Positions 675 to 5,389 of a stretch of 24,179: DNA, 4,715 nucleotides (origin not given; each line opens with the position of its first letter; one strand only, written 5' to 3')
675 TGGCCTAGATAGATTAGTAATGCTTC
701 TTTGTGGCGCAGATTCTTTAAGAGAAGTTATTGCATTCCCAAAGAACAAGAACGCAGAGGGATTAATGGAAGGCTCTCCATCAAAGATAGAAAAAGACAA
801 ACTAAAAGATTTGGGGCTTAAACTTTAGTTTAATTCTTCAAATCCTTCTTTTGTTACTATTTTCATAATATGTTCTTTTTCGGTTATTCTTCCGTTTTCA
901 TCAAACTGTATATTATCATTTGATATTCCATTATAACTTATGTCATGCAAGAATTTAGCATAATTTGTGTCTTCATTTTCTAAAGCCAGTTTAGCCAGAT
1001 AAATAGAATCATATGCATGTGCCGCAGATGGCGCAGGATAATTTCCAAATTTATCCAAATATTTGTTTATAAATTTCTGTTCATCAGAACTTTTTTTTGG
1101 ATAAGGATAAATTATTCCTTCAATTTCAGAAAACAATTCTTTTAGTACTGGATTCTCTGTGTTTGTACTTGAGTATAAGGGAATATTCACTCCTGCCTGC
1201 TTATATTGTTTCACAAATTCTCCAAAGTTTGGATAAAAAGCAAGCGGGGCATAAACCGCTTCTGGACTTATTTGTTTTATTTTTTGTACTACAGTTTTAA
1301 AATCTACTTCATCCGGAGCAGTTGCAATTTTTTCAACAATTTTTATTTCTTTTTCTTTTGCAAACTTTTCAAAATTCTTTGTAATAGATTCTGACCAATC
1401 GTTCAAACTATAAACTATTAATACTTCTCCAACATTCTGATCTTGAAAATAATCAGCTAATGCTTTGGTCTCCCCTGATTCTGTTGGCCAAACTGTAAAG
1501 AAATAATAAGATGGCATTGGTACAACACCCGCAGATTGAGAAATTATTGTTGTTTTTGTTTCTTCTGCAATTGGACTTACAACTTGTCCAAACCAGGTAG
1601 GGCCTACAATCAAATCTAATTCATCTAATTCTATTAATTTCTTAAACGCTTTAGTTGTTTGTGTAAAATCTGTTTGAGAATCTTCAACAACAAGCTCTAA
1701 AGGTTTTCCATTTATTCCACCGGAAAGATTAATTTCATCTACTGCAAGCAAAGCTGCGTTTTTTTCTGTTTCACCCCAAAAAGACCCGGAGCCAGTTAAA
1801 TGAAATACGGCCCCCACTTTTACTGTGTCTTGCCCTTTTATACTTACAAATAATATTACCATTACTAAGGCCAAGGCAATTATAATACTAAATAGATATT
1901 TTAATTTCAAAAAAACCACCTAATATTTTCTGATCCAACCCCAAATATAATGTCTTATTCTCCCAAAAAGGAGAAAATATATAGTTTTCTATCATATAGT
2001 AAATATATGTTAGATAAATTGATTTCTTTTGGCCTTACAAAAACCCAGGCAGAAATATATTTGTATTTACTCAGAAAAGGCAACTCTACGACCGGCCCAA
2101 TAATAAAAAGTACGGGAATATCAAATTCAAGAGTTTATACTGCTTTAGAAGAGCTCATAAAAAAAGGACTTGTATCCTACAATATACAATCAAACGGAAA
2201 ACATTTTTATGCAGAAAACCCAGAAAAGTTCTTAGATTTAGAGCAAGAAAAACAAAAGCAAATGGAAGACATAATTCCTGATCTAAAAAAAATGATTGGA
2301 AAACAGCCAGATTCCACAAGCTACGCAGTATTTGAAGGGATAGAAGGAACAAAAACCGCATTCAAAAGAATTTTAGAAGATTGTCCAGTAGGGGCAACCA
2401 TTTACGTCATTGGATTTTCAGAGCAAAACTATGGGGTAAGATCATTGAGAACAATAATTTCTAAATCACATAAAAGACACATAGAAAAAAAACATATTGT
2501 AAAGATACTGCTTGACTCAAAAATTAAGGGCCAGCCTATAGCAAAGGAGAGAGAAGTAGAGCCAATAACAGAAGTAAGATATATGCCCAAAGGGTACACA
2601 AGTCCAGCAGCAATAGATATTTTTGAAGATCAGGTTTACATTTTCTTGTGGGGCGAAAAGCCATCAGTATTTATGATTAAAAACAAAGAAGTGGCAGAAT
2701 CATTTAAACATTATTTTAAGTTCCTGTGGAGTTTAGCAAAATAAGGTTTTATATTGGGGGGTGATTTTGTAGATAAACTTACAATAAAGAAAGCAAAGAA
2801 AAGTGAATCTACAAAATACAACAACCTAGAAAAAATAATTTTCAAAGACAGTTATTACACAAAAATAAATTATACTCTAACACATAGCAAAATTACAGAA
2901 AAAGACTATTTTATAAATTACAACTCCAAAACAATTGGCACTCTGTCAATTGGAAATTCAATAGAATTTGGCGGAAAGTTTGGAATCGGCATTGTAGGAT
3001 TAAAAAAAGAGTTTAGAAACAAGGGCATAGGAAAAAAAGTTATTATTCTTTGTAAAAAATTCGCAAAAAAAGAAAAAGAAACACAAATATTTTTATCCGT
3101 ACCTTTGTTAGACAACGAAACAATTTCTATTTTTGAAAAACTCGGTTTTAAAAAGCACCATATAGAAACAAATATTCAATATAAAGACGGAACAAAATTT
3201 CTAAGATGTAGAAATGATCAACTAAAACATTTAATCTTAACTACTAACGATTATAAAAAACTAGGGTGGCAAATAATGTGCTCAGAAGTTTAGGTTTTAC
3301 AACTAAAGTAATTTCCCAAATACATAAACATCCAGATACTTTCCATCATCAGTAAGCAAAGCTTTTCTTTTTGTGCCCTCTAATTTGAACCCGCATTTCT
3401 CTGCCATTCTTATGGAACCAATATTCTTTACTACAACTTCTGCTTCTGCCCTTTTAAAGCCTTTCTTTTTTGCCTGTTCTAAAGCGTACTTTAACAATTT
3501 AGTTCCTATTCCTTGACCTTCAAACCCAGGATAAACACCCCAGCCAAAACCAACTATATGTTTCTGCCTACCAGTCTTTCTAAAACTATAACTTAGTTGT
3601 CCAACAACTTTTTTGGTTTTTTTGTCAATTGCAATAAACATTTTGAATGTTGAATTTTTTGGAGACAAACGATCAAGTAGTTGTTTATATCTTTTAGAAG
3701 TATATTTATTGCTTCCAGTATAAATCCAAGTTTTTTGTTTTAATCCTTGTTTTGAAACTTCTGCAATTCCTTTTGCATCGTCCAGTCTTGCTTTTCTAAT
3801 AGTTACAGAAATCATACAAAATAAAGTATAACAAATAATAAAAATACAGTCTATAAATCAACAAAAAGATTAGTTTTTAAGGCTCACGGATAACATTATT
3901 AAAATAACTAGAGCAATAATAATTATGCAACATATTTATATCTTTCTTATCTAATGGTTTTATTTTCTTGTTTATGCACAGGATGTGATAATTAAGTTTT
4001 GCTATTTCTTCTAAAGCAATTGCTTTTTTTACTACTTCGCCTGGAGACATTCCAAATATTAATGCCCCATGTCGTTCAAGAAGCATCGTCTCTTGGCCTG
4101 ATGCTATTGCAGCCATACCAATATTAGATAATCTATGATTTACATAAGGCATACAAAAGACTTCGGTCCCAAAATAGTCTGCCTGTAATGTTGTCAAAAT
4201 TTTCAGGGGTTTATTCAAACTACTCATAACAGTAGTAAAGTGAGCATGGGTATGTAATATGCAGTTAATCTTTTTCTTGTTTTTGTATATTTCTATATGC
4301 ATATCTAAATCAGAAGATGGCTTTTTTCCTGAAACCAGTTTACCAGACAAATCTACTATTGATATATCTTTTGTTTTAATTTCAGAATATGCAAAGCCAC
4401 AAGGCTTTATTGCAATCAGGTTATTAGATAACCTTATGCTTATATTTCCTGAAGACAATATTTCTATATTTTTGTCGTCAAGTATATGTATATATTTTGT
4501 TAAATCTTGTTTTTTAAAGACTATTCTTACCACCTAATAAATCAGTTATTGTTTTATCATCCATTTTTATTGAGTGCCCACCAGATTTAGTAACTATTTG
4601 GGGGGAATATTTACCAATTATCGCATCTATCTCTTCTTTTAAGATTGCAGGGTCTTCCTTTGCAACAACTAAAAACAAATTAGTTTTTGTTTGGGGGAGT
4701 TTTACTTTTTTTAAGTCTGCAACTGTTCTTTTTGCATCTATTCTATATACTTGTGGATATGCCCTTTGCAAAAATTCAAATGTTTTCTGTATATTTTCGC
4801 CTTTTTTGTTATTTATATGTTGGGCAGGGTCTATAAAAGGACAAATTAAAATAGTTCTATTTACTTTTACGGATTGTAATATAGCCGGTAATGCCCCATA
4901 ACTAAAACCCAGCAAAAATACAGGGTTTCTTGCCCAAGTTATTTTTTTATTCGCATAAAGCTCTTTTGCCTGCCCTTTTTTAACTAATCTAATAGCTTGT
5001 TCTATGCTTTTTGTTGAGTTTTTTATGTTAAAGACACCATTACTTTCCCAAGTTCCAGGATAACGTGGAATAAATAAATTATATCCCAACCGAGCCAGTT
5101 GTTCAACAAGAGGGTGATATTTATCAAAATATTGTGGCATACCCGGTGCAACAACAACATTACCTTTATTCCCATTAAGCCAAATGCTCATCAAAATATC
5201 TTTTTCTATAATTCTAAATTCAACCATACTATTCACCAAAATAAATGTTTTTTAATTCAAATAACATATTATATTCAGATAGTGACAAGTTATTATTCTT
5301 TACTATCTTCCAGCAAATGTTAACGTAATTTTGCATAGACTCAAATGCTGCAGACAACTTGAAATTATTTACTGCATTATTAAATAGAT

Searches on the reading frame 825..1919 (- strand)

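Call 68: search_protein_families(library=pfam, proteins=[window:825-1919:-], max_evalue=0.001)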
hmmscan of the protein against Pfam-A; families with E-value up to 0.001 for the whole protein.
window:825-1919:- (364 aa): 3 families
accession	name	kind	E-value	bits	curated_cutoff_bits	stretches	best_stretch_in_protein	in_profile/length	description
PF13458.12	Peripla_BP_6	-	1.1e-45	157.3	31.7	1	32-355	1-339/343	Periplasmic binding protein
PF01094.35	ANF_receptor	-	4.6e-23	82.3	25.4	1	52-347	2-343/353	Receptor family ligand binding region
PF13433.12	Peripla_BP_5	-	5.4e-20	72.2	27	1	33-322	1-300/363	Periplasmic binding protein domain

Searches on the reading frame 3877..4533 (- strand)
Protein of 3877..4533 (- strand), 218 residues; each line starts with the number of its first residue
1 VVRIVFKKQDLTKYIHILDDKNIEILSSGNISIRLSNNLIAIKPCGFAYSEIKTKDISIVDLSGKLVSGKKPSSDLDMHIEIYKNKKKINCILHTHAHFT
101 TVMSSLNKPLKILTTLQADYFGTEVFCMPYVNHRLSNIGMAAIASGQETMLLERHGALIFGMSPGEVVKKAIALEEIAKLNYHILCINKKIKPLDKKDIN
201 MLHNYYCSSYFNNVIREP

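Call 68: search_protein_families(library=pfam, proteins=[window:3877-4533:-], max_evalue=0.001)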
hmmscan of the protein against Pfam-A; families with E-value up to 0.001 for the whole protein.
window:3877-4533:- (218 aa): 1 family
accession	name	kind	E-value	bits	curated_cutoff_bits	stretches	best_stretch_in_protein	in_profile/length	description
PF00596.27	Aldolase_II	-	5e-38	131.3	22.2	1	9-181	1-182/183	Class II Aldolase and Adducin N-terminal domain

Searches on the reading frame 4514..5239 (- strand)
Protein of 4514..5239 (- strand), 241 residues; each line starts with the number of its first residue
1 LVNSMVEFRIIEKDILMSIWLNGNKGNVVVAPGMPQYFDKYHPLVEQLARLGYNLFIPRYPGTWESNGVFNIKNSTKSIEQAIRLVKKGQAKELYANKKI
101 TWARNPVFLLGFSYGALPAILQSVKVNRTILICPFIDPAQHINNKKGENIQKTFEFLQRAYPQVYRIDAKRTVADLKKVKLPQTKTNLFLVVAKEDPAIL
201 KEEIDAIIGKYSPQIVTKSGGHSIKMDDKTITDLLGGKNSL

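Call 68: search_protein_families(library=pfam, proteins=[window:4514-5239:-], max_evalue=0.001)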
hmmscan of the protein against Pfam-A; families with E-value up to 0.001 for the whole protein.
window:4514-5239:- (241 aa): 3 families
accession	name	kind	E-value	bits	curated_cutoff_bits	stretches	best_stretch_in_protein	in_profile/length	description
PF12146.15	Hydrolase_4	-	4.9e-08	33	27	1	24-172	3-148/239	Serine aminopeptidase, S33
PF12697.13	Abhydrolase_6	-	1.2e-05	26.6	26.3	1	28-158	1-109/217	Alpha/beta hydrolase family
PF00561.26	Abhydrolase_1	-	0.00036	20.7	25.8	0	28-178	3-145/245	alpha/beta hydrolase fold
